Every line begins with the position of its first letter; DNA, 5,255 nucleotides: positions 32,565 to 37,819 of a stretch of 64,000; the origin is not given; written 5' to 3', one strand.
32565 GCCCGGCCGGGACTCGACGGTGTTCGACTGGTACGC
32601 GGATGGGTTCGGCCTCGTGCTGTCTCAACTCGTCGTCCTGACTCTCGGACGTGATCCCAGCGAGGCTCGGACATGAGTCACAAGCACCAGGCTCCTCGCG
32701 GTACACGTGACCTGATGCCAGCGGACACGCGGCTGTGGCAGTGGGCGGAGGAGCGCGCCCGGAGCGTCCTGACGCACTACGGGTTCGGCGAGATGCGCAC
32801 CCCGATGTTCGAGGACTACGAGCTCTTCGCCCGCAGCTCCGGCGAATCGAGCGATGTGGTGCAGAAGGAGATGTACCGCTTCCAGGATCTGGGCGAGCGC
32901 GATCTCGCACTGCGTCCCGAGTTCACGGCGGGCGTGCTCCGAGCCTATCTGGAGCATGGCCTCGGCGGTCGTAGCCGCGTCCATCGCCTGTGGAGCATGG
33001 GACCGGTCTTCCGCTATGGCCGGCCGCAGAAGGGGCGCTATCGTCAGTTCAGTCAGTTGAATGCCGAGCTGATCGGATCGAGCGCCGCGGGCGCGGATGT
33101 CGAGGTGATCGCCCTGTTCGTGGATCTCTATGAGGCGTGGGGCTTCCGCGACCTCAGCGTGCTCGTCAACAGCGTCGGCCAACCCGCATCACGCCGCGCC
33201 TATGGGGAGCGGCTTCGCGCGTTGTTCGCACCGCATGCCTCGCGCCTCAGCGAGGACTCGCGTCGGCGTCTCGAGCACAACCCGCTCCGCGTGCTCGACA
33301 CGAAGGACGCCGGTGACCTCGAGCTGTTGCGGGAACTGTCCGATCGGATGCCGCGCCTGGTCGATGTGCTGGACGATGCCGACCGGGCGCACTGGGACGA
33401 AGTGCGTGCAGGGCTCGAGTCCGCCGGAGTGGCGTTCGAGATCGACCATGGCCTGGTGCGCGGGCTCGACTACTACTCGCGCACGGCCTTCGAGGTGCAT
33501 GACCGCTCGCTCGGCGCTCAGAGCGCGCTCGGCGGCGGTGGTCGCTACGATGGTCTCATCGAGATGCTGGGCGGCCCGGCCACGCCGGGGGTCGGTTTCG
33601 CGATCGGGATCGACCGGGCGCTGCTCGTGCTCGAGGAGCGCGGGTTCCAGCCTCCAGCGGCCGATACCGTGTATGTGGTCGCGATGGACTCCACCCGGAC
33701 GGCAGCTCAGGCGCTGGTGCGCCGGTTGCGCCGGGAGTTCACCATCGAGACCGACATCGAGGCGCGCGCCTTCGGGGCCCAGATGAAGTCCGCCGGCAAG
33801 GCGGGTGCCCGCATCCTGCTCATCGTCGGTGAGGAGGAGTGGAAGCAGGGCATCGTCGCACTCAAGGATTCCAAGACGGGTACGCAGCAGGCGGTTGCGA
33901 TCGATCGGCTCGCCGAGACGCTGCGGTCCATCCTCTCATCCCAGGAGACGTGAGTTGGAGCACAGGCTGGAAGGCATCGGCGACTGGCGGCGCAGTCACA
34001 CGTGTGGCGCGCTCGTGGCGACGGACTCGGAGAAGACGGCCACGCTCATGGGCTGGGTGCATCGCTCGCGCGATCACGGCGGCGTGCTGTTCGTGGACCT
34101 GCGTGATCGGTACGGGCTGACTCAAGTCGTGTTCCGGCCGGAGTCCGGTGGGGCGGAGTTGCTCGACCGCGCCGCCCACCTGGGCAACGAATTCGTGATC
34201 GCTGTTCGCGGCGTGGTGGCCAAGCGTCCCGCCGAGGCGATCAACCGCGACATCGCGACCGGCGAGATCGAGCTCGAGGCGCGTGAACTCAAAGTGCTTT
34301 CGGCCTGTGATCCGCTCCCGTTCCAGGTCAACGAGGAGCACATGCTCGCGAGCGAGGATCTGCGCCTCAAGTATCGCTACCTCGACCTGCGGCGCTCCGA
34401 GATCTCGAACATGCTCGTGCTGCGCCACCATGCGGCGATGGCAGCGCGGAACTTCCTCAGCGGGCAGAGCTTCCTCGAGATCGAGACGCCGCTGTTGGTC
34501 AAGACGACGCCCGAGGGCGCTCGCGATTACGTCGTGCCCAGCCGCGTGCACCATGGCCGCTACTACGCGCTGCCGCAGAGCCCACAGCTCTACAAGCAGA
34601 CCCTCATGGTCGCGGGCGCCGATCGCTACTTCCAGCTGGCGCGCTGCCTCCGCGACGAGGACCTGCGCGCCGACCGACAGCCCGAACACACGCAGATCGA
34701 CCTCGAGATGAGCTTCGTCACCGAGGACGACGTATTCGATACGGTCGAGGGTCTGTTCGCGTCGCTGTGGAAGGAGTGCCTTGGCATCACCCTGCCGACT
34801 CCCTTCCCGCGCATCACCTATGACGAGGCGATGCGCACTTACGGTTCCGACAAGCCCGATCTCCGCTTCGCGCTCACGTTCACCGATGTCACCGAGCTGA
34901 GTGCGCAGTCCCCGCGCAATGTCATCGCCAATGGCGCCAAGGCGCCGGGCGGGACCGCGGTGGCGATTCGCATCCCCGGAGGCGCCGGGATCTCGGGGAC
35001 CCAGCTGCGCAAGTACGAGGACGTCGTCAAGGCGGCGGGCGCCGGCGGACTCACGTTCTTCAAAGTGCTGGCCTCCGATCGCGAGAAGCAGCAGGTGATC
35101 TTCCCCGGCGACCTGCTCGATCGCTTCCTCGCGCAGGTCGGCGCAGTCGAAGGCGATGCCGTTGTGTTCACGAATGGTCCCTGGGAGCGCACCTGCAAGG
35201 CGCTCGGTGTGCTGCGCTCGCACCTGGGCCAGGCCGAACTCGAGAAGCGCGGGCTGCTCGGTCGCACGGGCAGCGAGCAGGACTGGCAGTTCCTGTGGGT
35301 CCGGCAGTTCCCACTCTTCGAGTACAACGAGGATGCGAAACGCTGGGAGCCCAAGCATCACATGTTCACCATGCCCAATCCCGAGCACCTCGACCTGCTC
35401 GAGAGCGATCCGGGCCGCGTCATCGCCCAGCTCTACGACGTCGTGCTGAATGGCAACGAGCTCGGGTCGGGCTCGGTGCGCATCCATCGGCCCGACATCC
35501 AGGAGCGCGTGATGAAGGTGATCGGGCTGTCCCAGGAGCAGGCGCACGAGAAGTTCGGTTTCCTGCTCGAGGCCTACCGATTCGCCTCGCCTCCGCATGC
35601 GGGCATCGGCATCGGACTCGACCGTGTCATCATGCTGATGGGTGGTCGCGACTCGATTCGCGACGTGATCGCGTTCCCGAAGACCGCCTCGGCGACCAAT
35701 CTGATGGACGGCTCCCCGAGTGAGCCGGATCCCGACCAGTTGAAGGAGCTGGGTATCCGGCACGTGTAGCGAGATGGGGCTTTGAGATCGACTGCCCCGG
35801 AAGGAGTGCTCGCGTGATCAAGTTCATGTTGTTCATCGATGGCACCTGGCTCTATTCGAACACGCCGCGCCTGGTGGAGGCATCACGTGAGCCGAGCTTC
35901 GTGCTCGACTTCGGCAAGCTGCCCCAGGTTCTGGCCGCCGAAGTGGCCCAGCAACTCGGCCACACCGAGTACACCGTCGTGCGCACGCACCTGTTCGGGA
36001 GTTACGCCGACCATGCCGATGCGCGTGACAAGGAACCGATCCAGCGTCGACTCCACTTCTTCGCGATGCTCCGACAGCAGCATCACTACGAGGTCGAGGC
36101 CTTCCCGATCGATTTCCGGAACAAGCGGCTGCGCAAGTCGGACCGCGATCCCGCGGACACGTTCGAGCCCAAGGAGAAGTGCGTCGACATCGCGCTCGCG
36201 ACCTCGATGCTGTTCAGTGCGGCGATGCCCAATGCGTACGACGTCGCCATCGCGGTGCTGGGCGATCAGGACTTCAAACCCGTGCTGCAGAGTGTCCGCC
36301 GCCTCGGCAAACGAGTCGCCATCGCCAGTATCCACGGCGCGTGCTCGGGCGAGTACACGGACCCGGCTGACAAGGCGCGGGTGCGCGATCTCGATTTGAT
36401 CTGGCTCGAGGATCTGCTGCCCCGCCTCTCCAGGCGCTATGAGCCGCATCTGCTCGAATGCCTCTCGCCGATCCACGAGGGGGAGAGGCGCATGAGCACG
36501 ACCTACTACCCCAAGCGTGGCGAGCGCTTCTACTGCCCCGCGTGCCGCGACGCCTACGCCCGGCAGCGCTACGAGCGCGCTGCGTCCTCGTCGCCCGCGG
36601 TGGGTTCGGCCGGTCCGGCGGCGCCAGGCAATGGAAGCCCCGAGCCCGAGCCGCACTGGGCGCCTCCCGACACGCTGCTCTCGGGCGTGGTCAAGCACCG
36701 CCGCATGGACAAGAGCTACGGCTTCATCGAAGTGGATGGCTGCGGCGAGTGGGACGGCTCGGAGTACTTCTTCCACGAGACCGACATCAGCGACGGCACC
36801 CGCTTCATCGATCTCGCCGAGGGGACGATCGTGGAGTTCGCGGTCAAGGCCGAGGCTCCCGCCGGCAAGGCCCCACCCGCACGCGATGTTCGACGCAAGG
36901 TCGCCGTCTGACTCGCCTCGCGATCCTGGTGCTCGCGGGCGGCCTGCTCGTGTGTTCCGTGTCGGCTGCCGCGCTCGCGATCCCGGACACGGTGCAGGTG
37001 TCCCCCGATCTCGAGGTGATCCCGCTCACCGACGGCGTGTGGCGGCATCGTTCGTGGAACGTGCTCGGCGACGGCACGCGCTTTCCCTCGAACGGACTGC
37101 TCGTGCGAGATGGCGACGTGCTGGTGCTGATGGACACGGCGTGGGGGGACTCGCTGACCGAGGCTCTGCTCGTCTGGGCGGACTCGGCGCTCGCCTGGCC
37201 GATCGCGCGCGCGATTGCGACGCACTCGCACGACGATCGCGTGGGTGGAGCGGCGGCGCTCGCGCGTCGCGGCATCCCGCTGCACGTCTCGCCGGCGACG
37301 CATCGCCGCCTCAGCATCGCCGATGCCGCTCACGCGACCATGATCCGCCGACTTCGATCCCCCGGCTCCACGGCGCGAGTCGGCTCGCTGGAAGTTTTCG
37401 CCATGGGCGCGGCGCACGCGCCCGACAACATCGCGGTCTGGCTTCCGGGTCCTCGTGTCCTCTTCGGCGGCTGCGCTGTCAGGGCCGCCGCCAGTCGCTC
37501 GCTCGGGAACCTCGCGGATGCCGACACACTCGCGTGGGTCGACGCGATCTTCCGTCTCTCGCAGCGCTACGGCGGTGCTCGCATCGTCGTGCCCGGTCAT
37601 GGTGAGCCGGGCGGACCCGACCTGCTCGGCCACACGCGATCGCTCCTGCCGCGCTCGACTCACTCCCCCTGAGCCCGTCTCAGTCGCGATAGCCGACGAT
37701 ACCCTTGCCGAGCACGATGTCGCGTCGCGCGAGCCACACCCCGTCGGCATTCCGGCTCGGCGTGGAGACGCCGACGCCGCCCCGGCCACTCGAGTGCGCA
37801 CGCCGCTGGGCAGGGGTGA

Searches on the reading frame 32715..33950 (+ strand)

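Call 65: search_protein_families(library=pfam, proteins=[window:32715-33950:+], max_evalue=0.00001)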
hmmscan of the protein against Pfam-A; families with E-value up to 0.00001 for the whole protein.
window:32715-33950:+ (412 aa): 3 families
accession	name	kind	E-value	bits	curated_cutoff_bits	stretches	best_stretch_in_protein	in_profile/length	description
PF13393.11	tRNA-synt_His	-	1.4e-41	143.2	25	1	1-301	6-307/308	Histidyl-tRNA synthetase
PF03129.25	HGTP_anticodon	-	6.2e-13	49.2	21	1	319-405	2-93/94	Anticodon binding domain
PF00587.30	tRNA-synt_2b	-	2.6e-11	44.3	29.3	1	54-305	1-174/179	tRNA synthetase class II core domain (G, H, P, S and T)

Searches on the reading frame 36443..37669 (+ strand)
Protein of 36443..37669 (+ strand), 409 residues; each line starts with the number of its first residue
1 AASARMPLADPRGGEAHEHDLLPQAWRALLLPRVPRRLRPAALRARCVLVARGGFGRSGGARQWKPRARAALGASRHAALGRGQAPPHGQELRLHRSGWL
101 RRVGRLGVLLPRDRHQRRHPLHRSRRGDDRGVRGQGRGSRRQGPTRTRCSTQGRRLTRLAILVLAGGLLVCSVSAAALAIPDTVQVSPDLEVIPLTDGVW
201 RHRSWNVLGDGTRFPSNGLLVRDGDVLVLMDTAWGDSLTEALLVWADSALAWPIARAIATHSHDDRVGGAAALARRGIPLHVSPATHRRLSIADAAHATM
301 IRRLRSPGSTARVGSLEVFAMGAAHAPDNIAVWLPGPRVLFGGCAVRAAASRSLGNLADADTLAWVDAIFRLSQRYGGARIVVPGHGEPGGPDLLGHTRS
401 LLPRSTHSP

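Call 29: search_protein_families(library=pfam, proteins=[window:36443-37669:+], max_evalue=0.01)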
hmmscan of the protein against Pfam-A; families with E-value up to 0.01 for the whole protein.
window:36443-37669:+ (409 aa): 1 family
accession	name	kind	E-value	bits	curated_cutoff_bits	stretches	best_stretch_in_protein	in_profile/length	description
PF00753.33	Lactamase_B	-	4.7e-13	49.9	22.7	1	212-386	2-196/196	Metallo-beta-lactamase superfamily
